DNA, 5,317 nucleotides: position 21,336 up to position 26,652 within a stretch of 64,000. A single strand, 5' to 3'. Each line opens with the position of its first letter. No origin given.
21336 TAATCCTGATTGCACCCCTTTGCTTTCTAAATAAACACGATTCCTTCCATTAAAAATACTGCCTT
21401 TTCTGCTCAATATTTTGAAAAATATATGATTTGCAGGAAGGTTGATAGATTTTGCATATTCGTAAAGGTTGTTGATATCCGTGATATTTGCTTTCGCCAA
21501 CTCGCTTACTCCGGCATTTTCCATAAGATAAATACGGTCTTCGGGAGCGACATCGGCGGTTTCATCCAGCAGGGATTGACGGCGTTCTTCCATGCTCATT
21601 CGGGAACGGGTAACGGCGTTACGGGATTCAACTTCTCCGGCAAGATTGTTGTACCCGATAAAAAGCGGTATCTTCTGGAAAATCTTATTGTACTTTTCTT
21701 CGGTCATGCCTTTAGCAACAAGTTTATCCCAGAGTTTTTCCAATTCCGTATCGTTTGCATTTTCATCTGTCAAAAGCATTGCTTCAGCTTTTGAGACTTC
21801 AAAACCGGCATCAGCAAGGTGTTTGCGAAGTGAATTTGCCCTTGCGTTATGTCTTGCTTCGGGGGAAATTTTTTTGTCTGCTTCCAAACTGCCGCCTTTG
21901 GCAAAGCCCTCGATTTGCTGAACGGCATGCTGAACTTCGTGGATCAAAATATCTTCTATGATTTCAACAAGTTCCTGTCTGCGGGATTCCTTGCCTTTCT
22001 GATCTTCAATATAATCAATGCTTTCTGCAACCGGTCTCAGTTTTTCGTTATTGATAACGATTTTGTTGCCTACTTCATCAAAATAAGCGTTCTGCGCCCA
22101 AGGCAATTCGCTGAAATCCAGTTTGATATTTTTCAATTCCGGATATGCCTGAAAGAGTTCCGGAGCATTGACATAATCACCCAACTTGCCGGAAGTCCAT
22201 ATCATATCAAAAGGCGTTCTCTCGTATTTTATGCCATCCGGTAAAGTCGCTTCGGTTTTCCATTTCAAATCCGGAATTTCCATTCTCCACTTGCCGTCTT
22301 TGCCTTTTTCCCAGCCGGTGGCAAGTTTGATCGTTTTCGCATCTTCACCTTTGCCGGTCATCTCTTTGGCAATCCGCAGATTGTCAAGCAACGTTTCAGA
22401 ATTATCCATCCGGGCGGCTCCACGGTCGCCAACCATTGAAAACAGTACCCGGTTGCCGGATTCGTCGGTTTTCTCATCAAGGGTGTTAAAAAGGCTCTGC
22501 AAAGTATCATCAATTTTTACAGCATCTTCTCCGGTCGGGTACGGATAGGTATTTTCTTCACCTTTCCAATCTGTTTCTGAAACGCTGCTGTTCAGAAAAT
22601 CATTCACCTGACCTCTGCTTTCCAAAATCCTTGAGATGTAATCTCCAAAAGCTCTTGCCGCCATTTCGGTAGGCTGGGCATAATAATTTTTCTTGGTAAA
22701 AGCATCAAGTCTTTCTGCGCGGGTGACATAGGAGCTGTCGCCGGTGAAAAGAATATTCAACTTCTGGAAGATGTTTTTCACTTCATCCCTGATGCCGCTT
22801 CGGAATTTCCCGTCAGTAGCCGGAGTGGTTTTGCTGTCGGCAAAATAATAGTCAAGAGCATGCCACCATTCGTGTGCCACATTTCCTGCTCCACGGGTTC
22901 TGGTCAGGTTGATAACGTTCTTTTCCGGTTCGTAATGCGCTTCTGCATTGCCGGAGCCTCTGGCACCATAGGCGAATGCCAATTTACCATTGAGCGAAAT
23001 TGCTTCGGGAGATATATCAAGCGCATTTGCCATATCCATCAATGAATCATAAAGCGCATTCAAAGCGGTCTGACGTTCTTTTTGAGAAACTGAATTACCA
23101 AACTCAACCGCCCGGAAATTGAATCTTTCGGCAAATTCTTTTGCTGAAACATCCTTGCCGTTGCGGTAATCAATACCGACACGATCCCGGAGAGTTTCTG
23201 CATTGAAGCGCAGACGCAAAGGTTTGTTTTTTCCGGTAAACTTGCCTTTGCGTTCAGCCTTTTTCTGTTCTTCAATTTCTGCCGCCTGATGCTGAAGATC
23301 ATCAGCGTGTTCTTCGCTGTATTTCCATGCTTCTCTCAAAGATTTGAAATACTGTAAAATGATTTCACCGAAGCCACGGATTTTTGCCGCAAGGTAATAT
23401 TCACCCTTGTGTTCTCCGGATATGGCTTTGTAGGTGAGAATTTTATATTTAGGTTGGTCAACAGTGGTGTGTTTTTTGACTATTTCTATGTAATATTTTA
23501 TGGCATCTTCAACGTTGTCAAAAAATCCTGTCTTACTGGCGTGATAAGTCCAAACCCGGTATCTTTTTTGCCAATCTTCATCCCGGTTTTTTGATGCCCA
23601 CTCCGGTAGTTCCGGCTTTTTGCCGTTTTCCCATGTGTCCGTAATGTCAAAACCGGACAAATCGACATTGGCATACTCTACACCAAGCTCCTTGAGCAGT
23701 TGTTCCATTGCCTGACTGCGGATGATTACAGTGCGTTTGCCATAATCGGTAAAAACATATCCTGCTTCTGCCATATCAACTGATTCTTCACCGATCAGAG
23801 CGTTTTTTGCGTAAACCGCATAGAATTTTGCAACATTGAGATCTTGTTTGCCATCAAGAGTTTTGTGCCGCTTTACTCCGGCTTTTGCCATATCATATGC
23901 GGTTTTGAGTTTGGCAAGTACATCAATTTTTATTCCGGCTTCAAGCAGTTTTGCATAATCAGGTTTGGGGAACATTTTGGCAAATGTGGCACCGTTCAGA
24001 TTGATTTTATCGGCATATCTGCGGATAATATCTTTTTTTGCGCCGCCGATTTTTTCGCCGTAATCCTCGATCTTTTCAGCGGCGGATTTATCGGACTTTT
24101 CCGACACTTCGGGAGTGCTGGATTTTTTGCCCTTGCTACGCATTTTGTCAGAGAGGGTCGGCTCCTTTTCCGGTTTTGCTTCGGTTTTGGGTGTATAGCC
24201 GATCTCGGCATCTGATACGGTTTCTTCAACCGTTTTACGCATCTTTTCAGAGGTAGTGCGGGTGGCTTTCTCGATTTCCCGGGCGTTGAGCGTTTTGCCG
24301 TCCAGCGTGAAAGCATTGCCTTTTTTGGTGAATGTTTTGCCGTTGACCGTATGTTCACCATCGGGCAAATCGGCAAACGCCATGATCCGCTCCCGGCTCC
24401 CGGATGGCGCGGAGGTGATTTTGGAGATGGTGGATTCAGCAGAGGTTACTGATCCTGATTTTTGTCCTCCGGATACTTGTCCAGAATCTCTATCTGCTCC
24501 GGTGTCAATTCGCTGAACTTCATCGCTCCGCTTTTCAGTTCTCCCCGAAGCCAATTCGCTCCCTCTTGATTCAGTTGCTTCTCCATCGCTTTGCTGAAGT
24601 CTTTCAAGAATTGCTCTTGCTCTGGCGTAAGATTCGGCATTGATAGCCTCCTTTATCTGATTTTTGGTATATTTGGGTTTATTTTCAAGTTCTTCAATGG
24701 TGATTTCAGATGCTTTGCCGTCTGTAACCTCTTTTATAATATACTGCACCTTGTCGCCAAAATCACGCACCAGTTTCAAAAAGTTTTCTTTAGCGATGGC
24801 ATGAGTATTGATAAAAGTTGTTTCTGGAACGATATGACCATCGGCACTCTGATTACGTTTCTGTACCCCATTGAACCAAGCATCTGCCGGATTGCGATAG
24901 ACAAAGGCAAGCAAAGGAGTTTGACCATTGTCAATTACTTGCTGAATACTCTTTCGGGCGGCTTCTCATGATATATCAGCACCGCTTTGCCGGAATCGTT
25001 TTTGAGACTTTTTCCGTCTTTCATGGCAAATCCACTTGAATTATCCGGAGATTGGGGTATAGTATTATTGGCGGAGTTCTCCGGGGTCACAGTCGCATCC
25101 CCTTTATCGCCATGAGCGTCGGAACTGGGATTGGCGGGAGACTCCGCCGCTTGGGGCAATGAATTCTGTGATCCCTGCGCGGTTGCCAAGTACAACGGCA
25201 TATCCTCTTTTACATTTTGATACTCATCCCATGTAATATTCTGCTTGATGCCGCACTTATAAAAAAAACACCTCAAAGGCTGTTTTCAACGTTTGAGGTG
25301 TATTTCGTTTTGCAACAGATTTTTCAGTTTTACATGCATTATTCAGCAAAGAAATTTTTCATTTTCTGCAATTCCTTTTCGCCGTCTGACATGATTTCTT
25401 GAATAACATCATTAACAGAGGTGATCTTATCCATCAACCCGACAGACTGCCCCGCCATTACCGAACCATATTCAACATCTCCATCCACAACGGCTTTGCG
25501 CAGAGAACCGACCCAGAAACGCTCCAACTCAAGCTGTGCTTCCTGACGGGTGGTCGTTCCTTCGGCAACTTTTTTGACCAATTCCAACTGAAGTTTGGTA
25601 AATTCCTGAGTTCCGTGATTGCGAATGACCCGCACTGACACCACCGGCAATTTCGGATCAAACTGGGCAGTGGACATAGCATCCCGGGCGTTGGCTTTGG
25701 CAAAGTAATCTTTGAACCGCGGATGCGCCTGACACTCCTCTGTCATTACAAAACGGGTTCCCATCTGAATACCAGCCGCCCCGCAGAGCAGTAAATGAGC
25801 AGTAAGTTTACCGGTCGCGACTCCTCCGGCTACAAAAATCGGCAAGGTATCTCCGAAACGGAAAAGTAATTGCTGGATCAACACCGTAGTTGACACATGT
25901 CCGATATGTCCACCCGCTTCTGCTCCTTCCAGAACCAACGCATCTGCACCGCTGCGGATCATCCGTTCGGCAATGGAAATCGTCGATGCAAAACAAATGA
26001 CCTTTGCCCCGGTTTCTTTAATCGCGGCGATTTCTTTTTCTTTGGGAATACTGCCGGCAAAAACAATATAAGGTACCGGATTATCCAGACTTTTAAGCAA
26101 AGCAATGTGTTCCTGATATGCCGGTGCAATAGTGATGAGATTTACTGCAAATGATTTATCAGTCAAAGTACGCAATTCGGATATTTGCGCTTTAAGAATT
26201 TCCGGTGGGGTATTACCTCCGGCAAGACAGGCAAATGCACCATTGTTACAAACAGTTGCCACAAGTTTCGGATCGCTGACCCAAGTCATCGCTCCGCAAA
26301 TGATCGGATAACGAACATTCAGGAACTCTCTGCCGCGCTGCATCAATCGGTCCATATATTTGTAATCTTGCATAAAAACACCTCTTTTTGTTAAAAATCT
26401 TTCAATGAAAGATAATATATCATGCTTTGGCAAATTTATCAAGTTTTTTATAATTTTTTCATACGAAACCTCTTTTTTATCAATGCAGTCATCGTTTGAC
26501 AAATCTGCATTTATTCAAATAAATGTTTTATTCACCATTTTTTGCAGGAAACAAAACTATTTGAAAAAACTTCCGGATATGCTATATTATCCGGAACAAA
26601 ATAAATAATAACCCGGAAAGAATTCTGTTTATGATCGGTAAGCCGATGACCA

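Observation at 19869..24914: Orphan polyvalent-protein-like gene with two zincin HExxH modules between gpmI and fabK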

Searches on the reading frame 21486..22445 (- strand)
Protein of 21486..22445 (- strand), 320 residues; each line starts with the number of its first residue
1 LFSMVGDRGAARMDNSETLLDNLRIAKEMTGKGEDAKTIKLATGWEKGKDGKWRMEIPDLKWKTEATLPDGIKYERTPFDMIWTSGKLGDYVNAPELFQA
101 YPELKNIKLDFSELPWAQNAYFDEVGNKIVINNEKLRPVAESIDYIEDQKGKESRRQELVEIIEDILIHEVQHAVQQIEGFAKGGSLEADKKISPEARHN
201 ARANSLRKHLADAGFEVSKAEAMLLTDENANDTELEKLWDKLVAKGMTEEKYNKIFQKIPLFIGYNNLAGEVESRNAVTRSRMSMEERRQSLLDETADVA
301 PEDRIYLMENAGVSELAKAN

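Call 57: find_homologous_proteins(query=window:21486-22445:-, max_evalue=0.001)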
Query window:21486-22445:- (320 aa): 25 proteins with E <= 0.001 among 1392 candidates.
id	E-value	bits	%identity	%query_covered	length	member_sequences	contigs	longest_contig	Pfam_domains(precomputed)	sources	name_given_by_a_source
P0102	4.8e-53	199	86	36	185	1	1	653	-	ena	-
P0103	1.2e-45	175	44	59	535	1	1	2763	PF18838.8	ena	-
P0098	1.6e-44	171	90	30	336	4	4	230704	-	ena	-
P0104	9.2e-39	152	46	56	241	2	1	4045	PF18838.8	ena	-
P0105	6.1e-28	117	31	97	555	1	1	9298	PF18838.8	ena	-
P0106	8.1e-24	103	32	67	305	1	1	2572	PF18838.8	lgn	-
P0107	2.6e-22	98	33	90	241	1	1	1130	PF18838.8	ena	-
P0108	2.4e-21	95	32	91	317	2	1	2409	PF18838.8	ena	-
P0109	1.1e-20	93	30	88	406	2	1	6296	PF18838.8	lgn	-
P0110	7.6e-18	83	36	65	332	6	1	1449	PF18838.8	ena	-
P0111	5.0e-17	81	59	23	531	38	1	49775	PF18798.7,PF18838.8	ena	-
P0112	7.5e-17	80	59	23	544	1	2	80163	PF18798.7,PF18838.8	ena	-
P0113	8.6e-17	80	60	23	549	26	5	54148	PF18838.8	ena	-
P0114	1.7e-16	79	31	57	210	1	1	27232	PF18838.8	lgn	-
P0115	8.8e-16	77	31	65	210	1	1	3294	PF18838.8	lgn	-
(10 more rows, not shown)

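Call 72: predict_structure(alignment_id=A3)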
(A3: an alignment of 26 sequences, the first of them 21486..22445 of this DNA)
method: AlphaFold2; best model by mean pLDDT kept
length: 320 residues; sequences in the alignment: 26
mean_pLDDT: 90.0   pTM: 0.85
mean pLDDT of the five models: 90.0, 89.1, 88.8, 88.2, 87.6
residues with pLDDT >= 90: 236; 70-90: 68; 50-70: 5; < 50: 11
segments of 3 or more residues with pLDDT < 50: 310-320
pLDDT, mean of each block of 10 residues (from residue 1): 85 97 98 98 95 94 90 87 89 96 97 83 93 91 93 93 95 94 76 86 93 96 94 96 97 92 85 95 95 94 76 37
secondary structure, 60 per line:
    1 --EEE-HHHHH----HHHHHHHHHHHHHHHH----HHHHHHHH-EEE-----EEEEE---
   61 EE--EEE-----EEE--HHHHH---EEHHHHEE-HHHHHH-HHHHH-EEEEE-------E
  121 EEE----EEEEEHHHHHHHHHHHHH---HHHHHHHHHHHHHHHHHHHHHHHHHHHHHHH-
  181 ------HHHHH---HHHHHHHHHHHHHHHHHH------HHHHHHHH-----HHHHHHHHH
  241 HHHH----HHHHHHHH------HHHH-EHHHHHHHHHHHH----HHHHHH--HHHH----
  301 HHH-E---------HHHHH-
elements in order: E3-5 H7-11 H16-31 H36-43 E45-47 E53-57 E65-67 E73-75 H78-82 H88-91 H95-100 H102-106 E108-112 E120-123 E128-132 H133-145 H149-179 H187-191 H195-212 H219-226 H232-244 H249-256 H263-266 H269-280 H285-290 H293-296 H315-319
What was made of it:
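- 21600..22127 (-): Probable second zincin-like module (aa ~930-1105), with HEVQH at 21927-21941 and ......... at 21618-21644. Three strands are followed by a long helix carrying HEVQH, and a later helix carries GEVESRN (call 72).
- On Zincin fold for the HEVQH module: In the AF2 model (pLDDT 90), strands span segment residues 108-132, HEVQH lies in helix 149-179, and GEVESRN lies in helix 269-280 (call 72).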

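Call 75: fold_search(model_id=the predicted structure, library=pdb)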
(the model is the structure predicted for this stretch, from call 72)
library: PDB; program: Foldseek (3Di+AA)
matches with E <= 10: 79; with E <= 0.001: 0
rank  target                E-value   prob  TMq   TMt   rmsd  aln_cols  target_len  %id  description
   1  8sln_A                1.2e+00  0.11  0.11  0.14  12.6       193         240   10  Crystal structure of Deinococcus geothermalis PprI complexed with ssDNA (released 2024-03-13)
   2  2hiv                  1.2e+00  0.08  0.10  0.07  18.9       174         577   15  ATP-dependent DNA ligase from S. solfataricus (released 2006-11-07)
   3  4zv5_A                2.3e+00  0.20  0.11  0.34   8.6        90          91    9  Crystal structure of N-myristoylated mouse mammary tumor virus matrix protein (released 2016-01-27)
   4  1tzv                  2.8e+00  0.05  0.12  0.20  14.0       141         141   15  T. maritima NusB, P3121, Form 1 (released 2004-08-31)
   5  3qu2_A                3.0e+00  0.54  0.16  0.22   4.4        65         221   11  Crystal structure of pyrophosphatase from bacteroides thetaiotaomicron, a closed cap conformation (released 2011-04-27)
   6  6mrc_A                3.0e+00  0.03  0.09  0.07  16.4       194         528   12  ADP-bound human mitochondrial Hsp60-Hsp10 football complex (released 2020-04-15)
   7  5h3d_B                3.7e+00  0.04  0.14  0.12  20.1       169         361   16  Helical structure of membrane tubules decorated by ACAP1 (BARPH doamin) protein by cryo-electron microscopy and MD sim (released 2019-01-16)
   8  2gyq_B                4.5e+00  0.06  0.13  0.24  19.8       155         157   14  YcfI, a putative structural protein from Rhodopseudomonas palustris. (released 2006-06-13)
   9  3qxg_A                4.7e+00  0.25  0.17  0.23   7.2        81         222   12  Crystal structure of pyrophosphatase from bacteroides thetaiotaomicron complexed with calcium, a closed cap conformati (released 2011-04-27)
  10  7bbz_A                4.7e+00  0.05  0.11  0.12  14.6        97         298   14  Crystal structure of apo aldo-keto reductase from Agrobacterium tumefaciens (released 2022-01-12)
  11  3qu7_A                5.0e+00  0.35  0.16  0.22   4.4        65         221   11  Crystal structure of pyrophosphatase from bacteroides thetaiotaomicron, asp13asn mutant complexed with calcium and pho (released 2011-04-27)
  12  5hyb_A                5.0e+00  0.14  0.12  0.37   8.6        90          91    9  Crystal structure of myristoylated Y81A mutant MMTV matrix protein (released 2017-06-28)
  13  4iit_A                5.3e+00  0.04  0.12  0.13  19.3       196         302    8  The Phenylacetyl-CoA monooxygenase PaaABC subcomplex with phenylacetyl-CoA (released 2013-11-06)
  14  3wfj_B                5.3e+00  0.02  0.11  0.12  13.3       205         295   12  The complex structure of D-mandelate dehydrogenase with NADH (released 2014-07-23)
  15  7kr3_A                5.8e+00  0.01  0.11  0.07  15.0       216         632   10  Human DNA Ligase 1(E346A/E592A) Bound to a bulged DNA substrate (released 2021-02-03)
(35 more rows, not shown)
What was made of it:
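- On Zincin fold for the HEVQH module: The best Foldseek PDB hit is PprI 8sln at E 1.2 (call 75).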

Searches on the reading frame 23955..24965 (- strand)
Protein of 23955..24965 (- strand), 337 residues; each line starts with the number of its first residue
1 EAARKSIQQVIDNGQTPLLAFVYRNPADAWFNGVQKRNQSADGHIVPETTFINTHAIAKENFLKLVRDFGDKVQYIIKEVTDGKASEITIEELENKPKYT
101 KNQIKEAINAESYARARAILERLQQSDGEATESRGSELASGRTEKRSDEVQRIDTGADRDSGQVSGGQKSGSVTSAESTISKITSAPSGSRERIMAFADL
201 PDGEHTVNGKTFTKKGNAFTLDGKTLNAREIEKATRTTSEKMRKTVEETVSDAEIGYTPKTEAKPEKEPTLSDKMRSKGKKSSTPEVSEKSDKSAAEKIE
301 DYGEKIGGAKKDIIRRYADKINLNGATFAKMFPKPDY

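Call 30: search_protein_families(library=pfam, proteins=[window:23955-24965:-], max_evalue=1)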
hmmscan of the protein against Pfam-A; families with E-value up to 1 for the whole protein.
window:23955-24965:- (337 aa): 2 families
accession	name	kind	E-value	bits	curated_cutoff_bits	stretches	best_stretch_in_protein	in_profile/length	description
PF23401.1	HTH_Card1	-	0.036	14.7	27.8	1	28-76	35-85/87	Card1 hinge domain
PF07557.16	Shugoshin_C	-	0.47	10.7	23.3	1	267-276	14-23/24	Shugoshin C terminus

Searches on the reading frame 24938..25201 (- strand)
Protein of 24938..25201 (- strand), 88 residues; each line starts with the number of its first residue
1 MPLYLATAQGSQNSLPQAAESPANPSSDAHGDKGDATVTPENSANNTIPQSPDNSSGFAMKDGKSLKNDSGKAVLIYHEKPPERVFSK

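Call 30: search_protein_families(library=pfam, proteins=[window:24938-25201:-], max_evalue=1)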
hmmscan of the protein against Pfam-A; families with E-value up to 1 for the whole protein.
window:24938-25201:- (88 aa): 0 families

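Call 77: search_protein_families(library=phrogs, proteins=[window:24938-25201:-], max_evalue=0.001)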
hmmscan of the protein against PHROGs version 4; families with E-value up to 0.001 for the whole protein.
window:24938-25201:- (88 aa): 0 families
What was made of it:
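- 24935..25201 (-): 88-codon ORF in the -1 frame relative to the main ORF. It is the remnant of the last residues of a PBECR1 domain plus the linker 'AESPANP................'. No Pfam or PHROG hit (calls 30, 77).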

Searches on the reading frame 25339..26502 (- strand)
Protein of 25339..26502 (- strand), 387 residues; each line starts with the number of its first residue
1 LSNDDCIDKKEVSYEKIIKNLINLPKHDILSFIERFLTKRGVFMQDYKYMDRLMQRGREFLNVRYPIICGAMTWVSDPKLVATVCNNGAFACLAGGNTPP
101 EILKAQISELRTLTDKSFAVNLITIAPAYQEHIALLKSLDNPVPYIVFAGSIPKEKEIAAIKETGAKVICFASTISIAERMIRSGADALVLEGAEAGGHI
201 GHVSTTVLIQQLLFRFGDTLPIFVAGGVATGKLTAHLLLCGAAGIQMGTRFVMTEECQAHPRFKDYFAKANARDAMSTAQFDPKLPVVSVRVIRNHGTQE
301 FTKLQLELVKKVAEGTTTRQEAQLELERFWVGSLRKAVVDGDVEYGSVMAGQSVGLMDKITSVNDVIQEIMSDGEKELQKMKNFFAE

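Call 6: search_protein_families(library=pfam, proteins=[window:25339-26502:-], max_evalue=0.001)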
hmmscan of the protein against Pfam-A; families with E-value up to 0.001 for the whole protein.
window:25339-26502:- (387 aa): 3 families
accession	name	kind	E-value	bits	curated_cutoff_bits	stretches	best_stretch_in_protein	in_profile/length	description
PF03060.21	NMO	-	4.5e-49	168.1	28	1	59-372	6-330/331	Nitronate monooxygenase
PF00478.31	IMPDH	-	5.8e-06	26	25.6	1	61-248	31-173/345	IMP dehydrogenase / GMP reductase domain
PF01180.27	DHO_dh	-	2.5e-05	24.1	27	1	166-255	184-276/291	Dihydroorotate dehydrogenase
